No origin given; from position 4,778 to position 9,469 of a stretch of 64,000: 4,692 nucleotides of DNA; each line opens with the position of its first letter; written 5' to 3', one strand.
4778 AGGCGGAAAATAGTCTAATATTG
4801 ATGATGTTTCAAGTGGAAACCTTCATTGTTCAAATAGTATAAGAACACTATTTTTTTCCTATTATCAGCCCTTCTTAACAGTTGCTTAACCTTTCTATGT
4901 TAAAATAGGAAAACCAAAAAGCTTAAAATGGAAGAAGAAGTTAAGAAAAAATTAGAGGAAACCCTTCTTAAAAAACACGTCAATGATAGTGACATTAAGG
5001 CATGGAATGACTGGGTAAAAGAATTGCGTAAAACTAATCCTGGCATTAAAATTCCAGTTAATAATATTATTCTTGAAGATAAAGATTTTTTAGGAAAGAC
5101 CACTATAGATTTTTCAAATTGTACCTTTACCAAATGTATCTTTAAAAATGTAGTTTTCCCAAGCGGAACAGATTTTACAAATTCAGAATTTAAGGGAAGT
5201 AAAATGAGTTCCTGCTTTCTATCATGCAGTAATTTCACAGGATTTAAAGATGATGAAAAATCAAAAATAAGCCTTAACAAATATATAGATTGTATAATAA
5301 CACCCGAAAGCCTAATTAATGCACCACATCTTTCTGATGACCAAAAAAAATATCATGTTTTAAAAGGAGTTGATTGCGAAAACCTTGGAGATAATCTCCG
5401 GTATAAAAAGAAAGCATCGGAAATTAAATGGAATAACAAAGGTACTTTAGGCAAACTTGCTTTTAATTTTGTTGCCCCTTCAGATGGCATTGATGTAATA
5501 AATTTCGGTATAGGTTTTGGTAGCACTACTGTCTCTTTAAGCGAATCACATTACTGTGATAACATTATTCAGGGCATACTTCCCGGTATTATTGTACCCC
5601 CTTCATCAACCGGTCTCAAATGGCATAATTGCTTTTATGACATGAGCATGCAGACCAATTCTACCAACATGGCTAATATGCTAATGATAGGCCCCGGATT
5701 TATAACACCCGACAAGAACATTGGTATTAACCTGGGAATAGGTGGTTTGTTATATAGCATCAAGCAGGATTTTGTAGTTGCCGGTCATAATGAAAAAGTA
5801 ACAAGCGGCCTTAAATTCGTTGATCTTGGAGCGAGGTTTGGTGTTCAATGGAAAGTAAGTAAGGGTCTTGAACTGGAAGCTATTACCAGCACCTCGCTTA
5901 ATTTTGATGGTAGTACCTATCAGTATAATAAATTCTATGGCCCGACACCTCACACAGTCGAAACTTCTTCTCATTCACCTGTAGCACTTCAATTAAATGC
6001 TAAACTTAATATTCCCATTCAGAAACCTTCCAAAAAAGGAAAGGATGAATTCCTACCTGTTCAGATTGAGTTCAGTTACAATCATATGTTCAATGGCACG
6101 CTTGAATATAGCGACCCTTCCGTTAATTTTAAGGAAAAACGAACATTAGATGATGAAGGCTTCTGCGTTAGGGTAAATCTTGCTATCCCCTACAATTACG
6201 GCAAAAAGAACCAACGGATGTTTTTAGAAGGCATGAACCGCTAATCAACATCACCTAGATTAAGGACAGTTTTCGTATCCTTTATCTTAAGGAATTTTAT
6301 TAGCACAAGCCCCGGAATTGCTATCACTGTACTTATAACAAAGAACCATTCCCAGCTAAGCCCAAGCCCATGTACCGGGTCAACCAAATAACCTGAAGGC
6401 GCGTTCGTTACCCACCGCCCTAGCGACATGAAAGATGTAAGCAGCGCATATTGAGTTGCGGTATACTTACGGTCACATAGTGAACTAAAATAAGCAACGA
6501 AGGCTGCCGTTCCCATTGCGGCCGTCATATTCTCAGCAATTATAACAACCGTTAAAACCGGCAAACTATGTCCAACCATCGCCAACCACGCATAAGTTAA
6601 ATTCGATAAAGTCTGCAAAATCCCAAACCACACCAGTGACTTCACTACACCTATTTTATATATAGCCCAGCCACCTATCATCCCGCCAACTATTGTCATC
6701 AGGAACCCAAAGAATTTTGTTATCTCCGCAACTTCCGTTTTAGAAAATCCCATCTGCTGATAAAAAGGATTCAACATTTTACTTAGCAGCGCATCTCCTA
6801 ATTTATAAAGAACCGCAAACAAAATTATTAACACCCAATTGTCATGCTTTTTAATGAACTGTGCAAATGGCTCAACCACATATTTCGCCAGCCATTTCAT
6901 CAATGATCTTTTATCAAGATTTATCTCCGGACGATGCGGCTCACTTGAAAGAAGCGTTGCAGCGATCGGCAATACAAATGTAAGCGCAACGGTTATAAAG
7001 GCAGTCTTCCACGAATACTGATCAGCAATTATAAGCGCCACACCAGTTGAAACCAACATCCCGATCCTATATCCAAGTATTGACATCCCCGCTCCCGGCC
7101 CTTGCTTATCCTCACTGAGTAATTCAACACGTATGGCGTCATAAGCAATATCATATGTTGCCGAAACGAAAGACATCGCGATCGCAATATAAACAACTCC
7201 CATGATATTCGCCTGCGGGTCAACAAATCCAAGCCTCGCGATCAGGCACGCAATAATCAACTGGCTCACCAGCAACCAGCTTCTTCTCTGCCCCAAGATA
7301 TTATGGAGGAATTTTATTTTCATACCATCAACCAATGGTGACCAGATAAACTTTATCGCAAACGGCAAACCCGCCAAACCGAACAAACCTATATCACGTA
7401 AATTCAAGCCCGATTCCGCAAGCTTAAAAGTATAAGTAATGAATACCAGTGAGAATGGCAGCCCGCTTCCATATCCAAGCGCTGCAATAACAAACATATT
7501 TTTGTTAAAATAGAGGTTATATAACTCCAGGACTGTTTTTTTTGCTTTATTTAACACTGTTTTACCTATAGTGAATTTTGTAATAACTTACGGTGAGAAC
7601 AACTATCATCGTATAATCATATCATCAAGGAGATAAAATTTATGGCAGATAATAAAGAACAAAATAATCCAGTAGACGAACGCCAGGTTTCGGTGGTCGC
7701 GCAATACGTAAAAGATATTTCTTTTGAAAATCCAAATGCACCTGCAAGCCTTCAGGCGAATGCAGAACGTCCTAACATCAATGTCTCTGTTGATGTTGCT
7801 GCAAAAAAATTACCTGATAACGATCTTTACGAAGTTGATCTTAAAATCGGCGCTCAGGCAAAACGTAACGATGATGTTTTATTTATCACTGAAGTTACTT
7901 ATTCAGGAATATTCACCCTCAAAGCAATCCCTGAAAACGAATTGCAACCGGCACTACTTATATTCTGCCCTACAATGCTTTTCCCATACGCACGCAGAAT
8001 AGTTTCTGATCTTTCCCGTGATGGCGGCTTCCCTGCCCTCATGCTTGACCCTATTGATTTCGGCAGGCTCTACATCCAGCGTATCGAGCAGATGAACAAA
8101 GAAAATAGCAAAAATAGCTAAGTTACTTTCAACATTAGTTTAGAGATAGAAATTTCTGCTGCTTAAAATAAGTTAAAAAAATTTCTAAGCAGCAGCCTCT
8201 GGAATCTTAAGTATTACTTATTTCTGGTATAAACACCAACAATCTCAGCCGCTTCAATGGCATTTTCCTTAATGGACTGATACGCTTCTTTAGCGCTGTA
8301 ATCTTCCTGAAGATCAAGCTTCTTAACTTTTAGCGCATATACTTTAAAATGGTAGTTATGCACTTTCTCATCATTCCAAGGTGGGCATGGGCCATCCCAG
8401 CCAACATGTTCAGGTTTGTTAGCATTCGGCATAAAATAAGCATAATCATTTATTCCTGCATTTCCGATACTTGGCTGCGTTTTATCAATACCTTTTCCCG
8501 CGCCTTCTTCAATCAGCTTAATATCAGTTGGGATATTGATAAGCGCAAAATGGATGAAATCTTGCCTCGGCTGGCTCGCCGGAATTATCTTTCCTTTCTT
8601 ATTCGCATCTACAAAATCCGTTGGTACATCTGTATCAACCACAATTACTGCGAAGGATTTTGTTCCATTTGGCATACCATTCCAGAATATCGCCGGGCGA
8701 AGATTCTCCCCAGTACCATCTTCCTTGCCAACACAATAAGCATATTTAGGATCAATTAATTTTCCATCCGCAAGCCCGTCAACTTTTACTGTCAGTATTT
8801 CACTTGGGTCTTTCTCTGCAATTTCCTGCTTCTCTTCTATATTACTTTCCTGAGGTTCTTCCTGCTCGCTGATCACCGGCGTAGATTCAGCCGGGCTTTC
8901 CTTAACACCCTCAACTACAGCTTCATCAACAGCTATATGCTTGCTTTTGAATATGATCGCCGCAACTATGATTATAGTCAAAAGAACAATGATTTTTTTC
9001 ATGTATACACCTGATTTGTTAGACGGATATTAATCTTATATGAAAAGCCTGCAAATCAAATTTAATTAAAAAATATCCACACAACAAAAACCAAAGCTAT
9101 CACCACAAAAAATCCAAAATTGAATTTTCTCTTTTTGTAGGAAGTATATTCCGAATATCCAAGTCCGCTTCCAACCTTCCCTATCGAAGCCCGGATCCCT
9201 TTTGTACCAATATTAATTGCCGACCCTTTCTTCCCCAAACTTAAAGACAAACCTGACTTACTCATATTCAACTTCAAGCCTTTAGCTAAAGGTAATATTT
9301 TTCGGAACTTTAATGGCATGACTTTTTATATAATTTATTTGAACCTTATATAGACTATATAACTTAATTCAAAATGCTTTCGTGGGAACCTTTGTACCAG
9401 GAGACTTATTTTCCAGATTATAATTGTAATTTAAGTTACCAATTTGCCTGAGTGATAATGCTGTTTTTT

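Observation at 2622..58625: Eleven orphan genes share one rigid promoter layout: TTAA-N7-TTAAC (CtrA-type box) - N10 - TATAAT-like hexamer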

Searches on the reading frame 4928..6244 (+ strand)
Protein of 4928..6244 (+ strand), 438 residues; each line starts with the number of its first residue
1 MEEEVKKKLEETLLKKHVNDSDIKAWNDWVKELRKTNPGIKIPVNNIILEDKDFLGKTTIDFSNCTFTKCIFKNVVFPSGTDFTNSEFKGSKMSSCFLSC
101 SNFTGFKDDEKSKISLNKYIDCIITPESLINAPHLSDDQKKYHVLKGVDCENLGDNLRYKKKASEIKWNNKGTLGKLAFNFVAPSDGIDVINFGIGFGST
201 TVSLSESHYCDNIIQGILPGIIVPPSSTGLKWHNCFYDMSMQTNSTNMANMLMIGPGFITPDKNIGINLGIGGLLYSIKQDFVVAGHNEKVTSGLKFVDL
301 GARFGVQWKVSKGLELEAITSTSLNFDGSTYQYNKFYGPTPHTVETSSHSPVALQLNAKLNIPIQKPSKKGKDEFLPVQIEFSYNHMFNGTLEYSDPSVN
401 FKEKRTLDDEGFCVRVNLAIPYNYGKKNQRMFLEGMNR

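Call 6: find_encoding_contigs(protein=window:4928-6244:+, flank=3000, max_places=4)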
Protein window:4928-6244:+ (438 aa): 1 contig read that carries it; 1 place shown.
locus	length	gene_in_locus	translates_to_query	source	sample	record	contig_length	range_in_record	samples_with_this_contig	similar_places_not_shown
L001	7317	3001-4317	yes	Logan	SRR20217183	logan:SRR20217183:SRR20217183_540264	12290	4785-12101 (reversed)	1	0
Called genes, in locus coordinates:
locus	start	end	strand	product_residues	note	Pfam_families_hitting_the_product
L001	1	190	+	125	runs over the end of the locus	?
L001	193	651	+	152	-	PF01451:LMWPc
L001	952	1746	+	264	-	-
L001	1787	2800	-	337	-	PF00676:E1_dh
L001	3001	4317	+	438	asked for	-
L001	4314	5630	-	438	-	PF07690:MFS_1, PF13000:Acatn, PF07690:MFS_1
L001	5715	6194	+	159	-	PF02556:SecB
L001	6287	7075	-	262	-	PF01161:PBP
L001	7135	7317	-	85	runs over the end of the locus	PF14020:DUF4236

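Call 7: search_protein_families(library=pfam, proteins=[window:4928-6244:+], max_evalue=0.01)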
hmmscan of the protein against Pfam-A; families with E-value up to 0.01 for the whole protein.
window:4928-6244:+ (438 aa): 3 families
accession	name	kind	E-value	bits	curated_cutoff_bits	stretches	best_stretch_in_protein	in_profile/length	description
PF00805.28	Pentapeptide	-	0.00013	21.9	20.2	1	61-99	2-39/40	Pentapeptide repeats (8 copies)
PF13576.12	Pentapeptide_3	-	0.00049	20.7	27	1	61-91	11-42/48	Pentapeptide repeats (9 copies)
PF13599.13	Pentapeptide_4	-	0.0047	17.4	38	0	61-103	2-43/78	Pentapeptide repeat region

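Call 8: find_related_loci(query=window:4928-6244:+, collection=genome_contigs, flank=10000)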
Query window:4928-6244:+ (438 aa) in genome_contigs; peptide patterns used: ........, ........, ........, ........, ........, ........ (x = any residue, [..] = any of these).
20 stretches matched a pattern, but none encodes a relative of the query by tblastn (E <= 1e-3).
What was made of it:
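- Tried and rejected: None found (call 8).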

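Call 58: search_solved_structures(query=window:4928-6244:+, max_evalue=1)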
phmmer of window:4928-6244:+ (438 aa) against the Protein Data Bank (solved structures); distinct sequences matched with E-value up to 1: 3.
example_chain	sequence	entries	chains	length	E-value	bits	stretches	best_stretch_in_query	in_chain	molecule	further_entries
9nyi_A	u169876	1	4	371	0.28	12.9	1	41-107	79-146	Structure of HalA in complex with oligodeoxyadenylate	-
3bg0_B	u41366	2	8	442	0.71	11.6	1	31-118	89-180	Nucleoporin NUP145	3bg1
3iko_B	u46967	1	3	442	0.71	11.6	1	31-118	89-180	Nucleoporin NUP145C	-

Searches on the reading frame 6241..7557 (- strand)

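Call 9: search_protein_families(library=ncbifam, proteins=[window:6241-7557:-], max_evalue=0.00001)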
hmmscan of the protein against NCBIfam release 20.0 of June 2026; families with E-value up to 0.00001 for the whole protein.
window:6241-7557:- (438 aa): 5 families
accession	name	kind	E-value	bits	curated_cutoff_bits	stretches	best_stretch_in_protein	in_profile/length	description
TIGR00901.2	2A0125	subfamily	9.6e-136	452.7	350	1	16-420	1-414/417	AmpG family muropeptide MFS transporter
NF008238.0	PRK11010.1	equivalog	7.3e-90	302.1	756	1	13-424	6-403/492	muropeptide MFS transporter AmpG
NF008867.0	PRK11902.1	equivalog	1.1e-89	301.3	656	1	11-424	5-404/419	muropeptide transporter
TIGR02718.1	sider_RhtX_FptX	subfamily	7.4e-30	104.1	356.15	1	22-417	4-384/390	RhtX/FptX family siderophore transporter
TIGR00900.1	2A0121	subfamily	1.7e-09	37.5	319.6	1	91-393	63-361/364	H+ Antiporter protein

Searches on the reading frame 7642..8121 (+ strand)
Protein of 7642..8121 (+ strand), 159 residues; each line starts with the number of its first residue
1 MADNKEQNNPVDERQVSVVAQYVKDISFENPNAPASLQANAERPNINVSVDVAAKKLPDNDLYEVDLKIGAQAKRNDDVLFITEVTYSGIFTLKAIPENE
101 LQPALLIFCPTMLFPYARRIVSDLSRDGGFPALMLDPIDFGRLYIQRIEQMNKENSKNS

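Call 18: search_protein_families(library=pfam, proteins=[window:7642-8121:+], max_evalue=0.001)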
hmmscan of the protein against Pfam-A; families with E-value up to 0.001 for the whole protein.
window:7642-8121:+ (159 aa): 1 family
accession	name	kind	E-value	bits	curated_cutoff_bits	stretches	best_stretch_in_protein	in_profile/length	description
PF02556.19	SecB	-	9.4e-52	175.1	26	1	13-150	5-140/141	Preprotein translocase subunit SecB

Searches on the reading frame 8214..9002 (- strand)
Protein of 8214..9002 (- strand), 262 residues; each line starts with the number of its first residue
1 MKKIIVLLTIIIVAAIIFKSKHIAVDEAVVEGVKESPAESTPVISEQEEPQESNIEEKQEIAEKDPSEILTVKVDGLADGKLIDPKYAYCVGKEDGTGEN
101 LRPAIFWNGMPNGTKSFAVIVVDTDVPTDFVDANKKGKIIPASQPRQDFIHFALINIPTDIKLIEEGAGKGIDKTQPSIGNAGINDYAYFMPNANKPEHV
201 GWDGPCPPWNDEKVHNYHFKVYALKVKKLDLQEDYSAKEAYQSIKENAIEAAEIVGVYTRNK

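Call 18: search_protein_families(library=pfam, proteins=[window:8214-9002:-], max_evalue=0.001)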
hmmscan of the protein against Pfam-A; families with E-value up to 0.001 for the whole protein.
window:8214-9002:- (262 aa): 1 family
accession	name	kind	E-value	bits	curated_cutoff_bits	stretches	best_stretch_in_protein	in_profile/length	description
PF01161.25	PBP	-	1.9e-30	106.4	24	1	96-258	8-135/135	Phosphatidylethanolamine-binding protein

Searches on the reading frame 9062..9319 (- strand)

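Call 18: search_protein_families(library=pfam, proteins=[window:9062-9319:-], max_evalue=0.001)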
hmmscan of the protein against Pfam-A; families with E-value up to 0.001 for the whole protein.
window:9062-9319:- (85 aa): 1 family
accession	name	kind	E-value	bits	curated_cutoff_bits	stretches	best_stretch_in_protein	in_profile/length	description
PF14020.11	DUF4236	-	6.7e-12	46.1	27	1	3-55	1-54/55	Protein of unknown function (DUF4236)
